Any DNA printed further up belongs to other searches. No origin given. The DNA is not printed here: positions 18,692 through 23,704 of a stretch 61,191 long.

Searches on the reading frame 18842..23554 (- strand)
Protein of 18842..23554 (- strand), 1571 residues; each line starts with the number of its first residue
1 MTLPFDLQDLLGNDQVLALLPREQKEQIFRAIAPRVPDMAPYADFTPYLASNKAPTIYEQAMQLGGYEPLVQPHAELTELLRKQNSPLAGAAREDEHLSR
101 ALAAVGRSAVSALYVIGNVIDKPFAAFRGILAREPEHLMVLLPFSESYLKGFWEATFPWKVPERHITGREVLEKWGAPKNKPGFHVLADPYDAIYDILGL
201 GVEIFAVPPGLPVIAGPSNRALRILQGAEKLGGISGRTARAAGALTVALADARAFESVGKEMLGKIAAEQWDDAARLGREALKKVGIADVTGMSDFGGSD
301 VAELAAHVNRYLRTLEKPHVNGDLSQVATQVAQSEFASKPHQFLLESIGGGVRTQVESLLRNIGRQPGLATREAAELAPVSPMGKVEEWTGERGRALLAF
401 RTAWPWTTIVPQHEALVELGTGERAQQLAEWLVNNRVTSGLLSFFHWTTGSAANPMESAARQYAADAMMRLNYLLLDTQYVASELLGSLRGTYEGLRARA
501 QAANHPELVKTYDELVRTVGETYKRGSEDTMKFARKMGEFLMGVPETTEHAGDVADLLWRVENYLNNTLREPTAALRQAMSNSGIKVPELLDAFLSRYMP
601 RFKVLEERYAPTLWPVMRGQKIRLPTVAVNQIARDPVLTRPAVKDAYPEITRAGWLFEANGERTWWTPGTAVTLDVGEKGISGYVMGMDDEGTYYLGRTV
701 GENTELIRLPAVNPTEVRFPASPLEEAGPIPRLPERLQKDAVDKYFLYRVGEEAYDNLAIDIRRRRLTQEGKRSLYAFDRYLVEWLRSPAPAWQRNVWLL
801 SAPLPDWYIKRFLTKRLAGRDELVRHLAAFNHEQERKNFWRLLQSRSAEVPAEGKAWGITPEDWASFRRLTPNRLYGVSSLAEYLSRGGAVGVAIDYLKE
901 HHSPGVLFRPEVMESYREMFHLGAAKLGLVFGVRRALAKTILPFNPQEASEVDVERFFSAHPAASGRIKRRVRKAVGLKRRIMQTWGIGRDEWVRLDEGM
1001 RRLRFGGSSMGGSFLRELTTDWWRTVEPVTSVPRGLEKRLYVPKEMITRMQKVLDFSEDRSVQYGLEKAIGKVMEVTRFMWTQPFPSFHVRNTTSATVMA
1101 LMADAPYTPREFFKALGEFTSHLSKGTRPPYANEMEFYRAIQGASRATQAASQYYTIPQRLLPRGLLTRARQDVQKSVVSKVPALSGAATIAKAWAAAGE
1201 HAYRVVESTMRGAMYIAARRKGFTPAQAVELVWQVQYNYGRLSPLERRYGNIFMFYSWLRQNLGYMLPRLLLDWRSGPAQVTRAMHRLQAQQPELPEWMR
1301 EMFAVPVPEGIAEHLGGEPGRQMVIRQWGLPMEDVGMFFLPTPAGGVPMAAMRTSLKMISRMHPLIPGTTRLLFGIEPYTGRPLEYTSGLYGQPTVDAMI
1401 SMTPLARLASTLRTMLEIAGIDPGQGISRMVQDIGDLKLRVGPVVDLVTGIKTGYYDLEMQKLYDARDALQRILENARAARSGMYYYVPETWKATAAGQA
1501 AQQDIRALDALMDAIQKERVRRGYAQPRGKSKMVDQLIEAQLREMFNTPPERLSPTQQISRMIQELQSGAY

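Call 16: search_protein_families(library=phrogs, max_evalue=0.001, proteins=[window:18842-23554:-])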
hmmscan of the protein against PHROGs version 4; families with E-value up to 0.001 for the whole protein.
window:18842-23554:- (1571 aa): 0 families

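Call 38: find_related_loci(query=window:18842-23554:-, collection=viral_contigs, flank=10000)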
Query window:18842-23554:- (1571 aa) in viral_contigs; peptide patterns used: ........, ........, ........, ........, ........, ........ (x = any residue, [..] = any of these).
No stretch of DNA in the collection matches any of the patterns.
